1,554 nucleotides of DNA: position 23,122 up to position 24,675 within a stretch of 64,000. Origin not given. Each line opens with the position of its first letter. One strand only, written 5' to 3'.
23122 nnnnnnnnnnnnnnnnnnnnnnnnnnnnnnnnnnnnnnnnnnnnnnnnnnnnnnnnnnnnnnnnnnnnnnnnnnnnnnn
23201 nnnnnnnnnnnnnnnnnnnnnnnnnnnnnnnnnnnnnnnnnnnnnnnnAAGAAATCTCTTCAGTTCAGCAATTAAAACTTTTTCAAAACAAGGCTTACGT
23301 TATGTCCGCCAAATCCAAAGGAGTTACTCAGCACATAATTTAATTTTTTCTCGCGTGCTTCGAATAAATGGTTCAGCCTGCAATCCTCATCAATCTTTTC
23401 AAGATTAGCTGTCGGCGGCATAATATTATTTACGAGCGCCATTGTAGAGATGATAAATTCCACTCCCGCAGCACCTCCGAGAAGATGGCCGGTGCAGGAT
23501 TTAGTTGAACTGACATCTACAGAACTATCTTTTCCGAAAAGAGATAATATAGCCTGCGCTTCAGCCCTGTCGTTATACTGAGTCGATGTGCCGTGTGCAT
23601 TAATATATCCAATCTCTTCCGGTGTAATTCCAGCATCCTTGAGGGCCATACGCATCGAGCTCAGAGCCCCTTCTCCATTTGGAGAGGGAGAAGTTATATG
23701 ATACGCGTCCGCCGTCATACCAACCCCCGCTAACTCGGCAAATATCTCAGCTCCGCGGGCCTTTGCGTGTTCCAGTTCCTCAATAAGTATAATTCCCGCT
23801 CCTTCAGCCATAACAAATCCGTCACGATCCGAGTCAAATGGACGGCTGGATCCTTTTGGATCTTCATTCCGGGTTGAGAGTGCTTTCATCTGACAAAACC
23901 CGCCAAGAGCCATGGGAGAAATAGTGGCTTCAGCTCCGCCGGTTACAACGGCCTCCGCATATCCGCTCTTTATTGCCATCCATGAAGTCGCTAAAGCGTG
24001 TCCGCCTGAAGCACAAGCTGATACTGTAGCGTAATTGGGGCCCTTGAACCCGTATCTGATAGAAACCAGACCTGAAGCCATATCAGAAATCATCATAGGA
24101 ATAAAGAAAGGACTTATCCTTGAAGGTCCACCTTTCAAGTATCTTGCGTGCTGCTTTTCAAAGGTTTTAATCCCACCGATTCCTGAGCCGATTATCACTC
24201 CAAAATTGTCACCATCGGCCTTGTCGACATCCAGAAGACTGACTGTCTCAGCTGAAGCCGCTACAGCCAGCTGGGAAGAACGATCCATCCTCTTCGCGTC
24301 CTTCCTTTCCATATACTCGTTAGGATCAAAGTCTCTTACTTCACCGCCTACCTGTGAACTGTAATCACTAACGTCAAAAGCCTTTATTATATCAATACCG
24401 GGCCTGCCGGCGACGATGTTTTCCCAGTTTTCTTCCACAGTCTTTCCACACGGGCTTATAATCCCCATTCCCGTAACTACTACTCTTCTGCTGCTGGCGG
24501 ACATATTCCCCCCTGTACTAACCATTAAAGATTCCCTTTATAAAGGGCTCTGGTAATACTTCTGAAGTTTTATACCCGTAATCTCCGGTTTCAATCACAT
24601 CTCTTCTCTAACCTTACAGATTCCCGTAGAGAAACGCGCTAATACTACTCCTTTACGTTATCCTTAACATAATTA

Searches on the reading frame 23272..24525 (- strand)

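Call 19: search_protein_families(library=pfam, proteins=[window:23272-24525:-])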
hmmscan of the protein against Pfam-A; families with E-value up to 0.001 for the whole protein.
window:23272-24525:- (417 aa): 3 families
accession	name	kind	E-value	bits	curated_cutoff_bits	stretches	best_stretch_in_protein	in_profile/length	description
PF00109.32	ketoacyl-synt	-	8.8e-58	196.3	20.8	1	13-254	2-252/252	Beta-ketoacyl synthase, N-terminal domain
PF02801.28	Ketoacyl-synt_C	-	6.1e-35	120.2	20.8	1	263-376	2-119/119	Beta-ketoacyl synthase, C-terminal domain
PF00108.29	Thiolase_N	-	0.00028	20.8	26.4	0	169-200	83-114/260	Thiolase, N-terminal domain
